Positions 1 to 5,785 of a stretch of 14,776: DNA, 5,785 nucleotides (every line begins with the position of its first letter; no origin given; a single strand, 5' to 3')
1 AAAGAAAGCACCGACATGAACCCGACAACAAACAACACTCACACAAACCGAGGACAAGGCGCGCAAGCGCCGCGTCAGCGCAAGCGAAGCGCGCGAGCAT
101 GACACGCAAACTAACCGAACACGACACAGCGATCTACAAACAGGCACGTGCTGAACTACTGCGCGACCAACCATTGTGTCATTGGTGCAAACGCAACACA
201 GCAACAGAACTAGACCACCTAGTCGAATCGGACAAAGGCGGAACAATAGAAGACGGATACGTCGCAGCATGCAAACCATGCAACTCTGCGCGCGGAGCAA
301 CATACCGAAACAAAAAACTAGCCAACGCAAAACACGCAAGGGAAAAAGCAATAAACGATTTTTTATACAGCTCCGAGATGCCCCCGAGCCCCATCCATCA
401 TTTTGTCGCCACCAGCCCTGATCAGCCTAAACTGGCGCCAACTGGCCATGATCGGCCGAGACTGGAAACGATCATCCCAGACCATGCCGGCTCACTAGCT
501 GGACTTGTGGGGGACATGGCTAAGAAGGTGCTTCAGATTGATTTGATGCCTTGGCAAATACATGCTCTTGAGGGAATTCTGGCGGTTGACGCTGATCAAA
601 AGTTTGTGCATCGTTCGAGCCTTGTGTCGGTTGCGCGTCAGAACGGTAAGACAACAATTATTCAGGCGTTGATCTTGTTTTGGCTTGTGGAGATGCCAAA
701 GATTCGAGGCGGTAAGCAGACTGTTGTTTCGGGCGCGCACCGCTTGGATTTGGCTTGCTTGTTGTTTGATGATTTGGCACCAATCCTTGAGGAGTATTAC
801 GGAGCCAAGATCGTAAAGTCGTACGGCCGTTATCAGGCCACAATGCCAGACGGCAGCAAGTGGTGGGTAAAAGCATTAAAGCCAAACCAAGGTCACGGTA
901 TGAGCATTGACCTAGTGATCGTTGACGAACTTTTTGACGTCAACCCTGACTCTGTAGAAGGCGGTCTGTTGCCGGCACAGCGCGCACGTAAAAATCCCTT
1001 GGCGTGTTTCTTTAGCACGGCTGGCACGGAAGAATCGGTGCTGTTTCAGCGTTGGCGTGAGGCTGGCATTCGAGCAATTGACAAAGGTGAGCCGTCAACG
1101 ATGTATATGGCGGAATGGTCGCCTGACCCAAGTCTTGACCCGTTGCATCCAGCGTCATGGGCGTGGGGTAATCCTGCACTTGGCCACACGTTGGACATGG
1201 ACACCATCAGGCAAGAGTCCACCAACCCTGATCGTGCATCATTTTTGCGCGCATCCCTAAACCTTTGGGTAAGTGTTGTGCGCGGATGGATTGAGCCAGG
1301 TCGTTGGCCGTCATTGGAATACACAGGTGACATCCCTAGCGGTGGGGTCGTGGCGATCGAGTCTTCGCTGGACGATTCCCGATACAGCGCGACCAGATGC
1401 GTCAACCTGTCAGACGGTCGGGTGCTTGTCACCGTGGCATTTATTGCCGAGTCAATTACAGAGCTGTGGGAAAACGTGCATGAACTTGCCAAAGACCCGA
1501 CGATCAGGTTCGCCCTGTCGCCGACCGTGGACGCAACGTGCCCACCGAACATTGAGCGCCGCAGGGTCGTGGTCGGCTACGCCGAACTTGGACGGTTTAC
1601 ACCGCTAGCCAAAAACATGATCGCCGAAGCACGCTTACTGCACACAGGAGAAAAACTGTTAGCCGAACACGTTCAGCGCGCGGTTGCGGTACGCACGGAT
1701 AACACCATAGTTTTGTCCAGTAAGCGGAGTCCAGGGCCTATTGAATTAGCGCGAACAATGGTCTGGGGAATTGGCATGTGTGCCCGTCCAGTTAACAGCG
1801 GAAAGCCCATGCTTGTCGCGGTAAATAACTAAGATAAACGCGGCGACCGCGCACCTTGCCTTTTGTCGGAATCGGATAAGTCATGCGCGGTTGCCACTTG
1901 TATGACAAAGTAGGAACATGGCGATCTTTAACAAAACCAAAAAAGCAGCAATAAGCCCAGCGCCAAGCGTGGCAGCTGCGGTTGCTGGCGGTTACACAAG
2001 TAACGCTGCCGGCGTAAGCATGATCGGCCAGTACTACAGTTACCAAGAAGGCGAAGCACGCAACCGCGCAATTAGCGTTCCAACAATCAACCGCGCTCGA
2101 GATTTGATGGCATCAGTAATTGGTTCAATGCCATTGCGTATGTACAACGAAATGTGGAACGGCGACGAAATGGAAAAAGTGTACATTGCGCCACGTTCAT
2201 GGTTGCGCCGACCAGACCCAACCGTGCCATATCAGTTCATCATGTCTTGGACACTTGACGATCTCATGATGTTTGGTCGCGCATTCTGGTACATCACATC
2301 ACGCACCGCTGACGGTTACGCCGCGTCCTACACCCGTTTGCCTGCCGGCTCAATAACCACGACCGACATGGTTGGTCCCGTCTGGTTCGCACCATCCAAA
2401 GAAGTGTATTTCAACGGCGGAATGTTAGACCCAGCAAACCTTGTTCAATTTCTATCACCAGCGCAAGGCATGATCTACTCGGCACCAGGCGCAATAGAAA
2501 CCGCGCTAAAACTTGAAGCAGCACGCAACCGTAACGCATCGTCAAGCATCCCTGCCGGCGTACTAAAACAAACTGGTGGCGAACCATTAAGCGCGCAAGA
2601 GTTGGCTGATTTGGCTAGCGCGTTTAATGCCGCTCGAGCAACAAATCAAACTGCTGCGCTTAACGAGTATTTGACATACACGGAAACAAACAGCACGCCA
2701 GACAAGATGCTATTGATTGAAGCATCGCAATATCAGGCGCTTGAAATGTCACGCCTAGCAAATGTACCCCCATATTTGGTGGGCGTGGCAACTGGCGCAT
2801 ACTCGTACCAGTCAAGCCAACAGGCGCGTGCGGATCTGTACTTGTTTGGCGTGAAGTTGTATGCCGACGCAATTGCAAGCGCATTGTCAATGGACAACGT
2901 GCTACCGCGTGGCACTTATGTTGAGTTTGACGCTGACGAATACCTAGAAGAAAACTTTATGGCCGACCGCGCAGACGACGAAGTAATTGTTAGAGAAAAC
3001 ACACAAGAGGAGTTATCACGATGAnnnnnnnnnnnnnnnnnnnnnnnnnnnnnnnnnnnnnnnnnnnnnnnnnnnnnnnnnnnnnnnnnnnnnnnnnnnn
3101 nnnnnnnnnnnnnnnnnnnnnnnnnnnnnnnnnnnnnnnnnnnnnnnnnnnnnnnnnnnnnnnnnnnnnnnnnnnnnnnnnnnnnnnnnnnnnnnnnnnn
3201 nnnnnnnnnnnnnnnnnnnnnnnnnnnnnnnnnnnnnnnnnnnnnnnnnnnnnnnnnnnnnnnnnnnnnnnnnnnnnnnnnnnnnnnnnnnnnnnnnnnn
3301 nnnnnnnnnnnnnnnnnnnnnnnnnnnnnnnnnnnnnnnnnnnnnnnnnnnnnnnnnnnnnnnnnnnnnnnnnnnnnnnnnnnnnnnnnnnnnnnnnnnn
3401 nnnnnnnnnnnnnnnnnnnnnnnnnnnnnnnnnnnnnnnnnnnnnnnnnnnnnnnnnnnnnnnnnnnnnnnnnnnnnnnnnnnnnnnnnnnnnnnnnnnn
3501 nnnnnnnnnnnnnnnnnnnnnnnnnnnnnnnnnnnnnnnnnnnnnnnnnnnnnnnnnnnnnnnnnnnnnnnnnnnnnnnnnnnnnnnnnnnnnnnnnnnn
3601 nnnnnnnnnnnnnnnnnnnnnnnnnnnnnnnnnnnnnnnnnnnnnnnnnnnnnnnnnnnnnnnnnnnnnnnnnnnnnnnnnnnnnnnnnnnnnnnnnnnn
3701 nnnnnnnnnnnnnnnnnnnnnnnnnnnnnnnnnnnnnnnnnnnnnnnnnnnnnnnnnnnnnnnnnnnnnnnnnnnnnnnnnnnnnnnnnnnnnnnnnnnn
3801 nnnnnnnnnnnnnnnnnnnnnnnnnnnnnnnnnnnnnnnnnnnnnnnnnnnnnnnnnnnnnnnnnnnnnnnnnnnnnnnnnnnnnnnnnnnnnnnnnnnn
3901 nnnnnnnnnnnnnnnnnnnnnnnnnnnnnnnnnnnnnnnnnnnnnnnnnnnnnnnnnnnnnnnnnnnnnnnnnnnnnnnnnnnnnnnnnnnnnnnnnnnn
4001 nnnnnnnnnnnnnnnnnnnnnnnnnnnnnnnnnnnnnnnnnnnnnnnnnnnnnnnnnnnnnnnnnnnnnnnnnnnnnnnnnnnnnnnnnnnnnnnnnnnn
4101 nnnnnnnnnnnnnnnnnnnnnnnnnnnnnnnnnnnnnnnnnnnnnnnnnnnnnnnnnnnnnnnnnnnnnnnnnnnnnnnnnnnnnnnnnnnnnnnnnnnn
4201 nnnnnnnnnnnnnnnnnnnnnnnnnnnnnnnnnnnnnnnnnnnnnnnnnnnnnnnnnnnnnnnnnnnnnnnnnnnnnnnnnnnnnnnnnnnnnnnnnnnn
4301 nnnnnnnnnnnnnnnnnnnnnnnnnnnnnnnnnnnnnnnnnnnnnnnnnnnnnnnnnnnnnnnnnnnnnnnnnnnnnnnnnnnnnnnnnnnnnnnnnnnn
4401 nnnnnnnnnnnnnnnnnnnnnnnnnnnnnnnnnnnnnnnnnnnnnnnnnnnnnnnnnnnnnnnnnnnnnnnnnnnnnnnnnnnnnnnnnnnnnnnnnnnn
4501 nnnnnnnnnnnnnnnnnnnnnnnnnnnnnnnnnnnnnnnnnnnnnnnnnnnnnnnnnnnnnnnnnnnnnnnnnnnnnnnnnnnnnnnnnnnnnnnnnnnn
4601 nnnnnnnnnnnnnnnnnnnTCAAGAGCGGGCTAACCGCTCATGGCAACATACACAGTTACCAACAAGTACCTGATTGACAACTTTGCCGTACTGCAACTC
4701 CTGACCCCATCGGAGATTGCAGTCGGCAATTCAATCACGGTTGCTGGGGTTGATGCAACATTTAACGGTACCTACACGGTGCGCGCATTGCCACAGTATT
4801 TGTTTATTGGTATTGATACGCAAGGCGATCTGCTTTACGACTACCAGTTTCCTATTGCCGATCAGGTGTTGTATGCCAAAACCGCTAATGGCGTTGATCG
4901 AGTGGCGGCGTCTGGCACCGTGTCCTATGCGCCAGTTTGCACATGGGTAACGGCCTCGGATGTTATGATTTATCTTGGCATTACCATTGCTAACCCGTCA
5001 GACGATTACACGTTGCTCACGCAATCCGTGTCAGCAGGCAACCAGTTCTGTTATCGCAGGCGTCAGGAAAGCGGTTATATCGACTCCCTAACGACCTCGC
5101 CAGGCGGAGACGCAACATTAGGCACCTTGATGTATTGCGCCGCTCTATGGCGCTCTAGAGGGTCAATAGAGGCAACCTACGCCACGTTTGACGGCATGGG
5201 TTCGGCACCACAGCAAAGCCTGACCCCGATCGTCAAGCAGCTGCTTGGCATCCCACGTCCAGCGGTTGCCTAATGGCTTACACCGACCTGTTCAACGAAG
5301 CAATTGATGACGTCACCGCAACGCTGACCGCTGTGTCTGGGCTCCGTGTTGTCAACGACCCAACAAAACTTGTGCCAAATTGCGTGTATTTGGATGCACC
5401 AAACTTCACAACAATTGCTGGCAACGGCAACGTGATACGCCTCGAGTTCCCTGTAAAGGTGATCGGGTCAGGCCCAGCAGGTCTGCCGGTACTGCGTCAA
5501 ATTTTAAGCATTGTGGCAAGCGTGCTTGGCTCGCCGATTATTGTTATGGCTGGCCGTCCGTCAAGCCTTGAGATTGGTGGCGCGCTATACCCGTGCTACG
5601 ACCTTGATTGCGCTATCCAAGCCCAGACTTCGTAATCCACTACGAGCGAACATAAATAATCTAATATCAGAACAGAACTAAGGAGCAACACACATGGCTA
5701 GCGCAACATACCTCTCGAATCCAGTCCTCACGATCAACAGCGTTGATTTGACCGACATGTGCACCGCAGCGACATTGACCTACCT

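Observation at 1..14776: The window is a complete, self-closing ~14.67-kb tailed-phage genome, close to the lower size limit for this virion type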

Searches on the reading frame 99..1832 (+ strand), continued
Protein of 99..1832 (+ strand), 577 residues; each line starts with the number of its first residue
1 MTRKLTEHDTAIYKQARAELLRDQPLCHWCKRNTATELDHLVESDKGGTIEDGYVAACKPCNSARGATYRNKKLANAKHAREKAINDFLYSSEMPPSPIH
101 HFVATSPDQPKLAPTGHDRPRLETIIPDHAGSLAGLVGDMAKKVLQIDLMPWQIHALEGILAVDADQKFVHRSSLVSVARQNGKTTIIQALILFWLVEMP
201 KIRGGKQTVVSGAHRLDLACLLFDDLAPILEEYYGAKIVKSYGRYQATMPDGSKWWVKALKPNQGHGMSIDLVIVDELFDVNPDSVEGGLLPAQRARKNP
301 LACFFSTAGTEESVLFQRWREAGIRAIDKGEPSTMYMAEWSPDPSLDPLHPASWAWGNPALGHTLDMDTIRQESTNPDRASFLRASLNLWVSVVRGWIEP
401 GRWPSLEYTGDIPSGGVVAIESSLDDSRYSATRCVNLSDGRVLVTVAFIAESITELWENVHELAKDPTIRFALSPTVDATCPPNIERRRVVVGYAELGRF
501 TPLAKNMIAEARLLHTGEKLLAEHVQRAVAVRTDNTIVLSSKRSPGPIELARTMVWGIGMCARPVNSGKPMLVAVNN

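Call 94: find_related_loci(query=P0005, collection=viral_contigs, flank=10000)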
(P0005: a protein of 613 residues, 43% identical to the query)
Query P0005 (613 aa) in viral_contigs; peptide patterns used: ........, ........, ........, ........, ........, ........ (x = any residue, [..] = any of these).
94 stretches matched a pattern; 87 encode a relative of the query (tblastn E <= 1e-3); the best 80 are kept; 80 distinct loci.
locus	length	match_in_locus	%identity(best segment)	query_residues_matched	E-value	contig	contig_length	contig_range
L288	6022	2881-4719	95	1-613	0e+0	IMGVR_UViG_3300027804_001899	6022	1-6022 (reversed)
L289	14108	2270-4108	94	1-613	0e+0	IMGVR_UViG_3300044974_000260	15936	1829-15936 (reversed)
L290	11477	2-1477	98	122-613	0e+0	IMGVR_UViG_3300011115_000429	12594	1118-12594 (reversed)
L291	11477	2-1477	98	122-613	0e+0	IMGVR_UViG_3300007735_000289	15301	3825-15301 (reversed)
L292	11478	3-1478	97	122-613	0e+0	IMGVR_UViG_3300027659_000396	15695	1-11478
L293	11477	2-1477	97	122-613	0e+0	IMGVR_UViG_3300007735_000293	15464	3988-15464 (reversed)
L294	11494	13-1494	96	120-613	0e+0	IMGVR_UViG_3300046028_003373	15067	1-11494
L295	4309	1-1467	97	125-613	0e+0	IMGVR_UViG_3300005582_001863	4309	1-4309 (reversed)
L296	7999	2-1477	96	122-613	0e+0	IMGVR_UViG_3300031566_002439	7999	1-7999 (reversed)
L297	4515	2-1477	89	122-613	0e+0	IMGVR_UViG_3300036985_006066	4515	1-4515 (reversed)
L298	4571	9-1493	88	119-613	0e+0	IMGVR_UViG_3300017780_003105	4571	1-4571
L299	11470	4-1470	89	125-613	0e+0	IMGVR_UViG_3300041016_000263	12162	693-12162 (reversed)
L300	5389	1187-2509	97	173-613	0e+0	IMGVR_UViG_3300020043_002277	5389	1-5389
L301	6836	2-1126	98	239-613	0e+0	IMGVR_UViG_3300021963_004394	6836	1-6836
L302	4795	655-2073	74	141-613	0e+0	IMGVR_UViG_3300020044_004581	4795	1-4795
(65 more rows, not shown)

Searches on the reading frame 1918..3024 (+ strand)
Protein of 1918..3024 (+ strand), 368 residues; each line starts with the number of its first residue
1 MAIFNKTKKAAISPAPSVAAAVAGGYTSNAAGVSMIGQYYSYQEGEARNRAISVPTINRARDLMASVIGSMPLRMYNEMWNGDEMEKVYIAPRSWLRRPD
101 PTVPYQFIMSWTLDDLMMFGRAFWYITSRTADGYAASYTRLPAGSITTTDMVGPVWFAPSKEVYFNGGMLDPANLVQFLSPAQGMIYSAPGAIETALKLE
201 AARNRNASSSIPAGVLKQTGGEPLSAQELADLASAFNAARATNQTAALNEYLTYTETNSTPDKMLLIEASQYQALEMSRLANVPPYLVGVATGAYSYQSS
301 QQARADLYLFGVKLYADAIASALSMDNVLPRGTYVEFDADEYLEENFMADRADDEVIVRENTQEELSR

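Call 4: search_protein_families(library=pfam, proteins=[window:1918-3024:+], max_evalue=0.01)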
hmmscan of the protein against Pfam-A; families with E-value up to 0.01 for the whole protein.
window:1918-3024:+ (368 aa): 1 family
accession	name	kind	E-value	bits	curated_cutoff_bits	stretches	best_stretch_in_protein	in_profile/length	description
PF04860.17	Phage_portal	-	1e-25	91.1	39.1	1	55-348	1-296/321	Phage portal protein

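Call 6: search_protein_families(library=phrogs, proteins=[window:1918-3024:+], max_evalue=0.01)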
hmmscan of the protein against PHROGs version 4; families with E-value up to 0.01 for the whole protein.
window:1918-3024:+ (368 aa): 3 families
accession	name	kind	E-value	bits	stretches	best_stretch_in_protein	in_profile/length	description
phrog_12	-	head and packaging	3.8e-28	99.9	1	1-345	48-386/646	portal protein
phrog_2662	-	head and packaging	9.4e-07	28.8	1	96-351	109-382/717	portal protein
phrog_5929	-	head and packaging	2.2e-06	28.2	1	211-352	16-159/228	portal protein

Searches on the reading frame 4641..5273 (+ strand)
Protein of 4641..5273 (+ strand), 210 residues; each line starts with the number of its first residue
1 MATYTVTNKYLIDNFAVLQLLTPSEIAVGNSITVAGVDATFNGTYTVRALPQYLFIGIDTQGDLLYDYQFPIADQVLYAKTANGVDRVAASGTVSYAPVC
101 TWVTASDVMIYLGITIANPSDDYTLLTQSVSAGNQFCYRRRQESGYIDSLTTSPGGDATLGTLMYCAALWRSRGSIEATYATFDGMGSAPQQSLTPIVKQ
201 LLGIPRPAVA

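Call 4: search_protein_families(library=pfam, proteins=[window:4641-5273:+], max_evalue=0.01)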
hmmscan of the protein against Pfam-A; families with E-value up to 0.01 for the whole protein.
window:4641-5273:+ (210 aa): 0 families

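Call 6: search_protein_families(library=phrogs, proteins=[window:4641-5273:+], max_evalue=0.01)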
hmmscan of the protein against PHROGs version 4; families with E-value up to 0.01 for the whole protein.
window:4641-5273:+ (210 aa): 1 family
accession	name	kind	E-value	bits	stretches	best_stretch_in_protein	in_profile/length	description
phrog_5938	-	connector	0.0032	18.7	1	103-175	10-74/111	head-tail connector protein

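Call 49: search_protein_families(library=pfam, proteins=[window:4641-5273:+], max_evalue=5)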
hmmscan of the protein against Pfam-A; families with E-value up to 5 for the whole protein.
window:4641-5273:+ (210 aa): 0 families

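Call 68: search_protein_families(library=ncbifam, proteins=[window:4641-5273:+], max_evalue=0.1)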
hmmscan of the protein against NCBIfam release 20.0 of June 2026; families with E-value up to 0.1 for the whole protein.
window:4641-5273:+ (210 aa): 0 families

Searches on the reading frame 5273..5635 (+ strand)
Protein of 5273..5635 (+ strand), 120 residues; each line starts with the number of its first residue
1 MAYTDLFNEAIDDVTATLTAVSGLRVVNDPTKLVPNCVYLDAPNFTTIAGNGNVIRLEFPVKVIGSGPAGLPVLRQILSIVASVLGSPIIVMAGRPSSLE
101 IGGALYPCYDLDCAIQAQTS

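Call 4: search_protein_families(library=pfam, proteins=[window:5273-5635:+], max_evalue=0.01)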
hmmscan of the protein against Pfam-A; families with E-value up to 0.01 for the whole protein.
window:5273-5635:+ (120 aa): 0 families

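Call 6: search_protein_families(library=phrogs, proteins=[window:5273-5635:+], max_evalue=0.01)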
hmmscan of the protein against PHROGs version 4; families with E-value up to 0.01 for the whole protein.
window:5273-5635:+ (120 aa): 0 families

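Call 49: search_protein_families(library=pfam, proteins=[window:5273-5635:+], max_evalue=5)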
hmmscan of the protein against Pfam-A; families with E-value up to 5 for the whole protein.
window:5273-5635:+ (120 aa): 0 families

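Call 68: search_protein_families(library=ncbifam, proteins=[window:5273-5635:+], max_evalue=0.1)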
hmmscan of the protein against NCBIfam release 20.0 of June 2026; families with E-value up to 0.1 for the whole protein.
window:5273-5635:+ (120 aa): 0 families
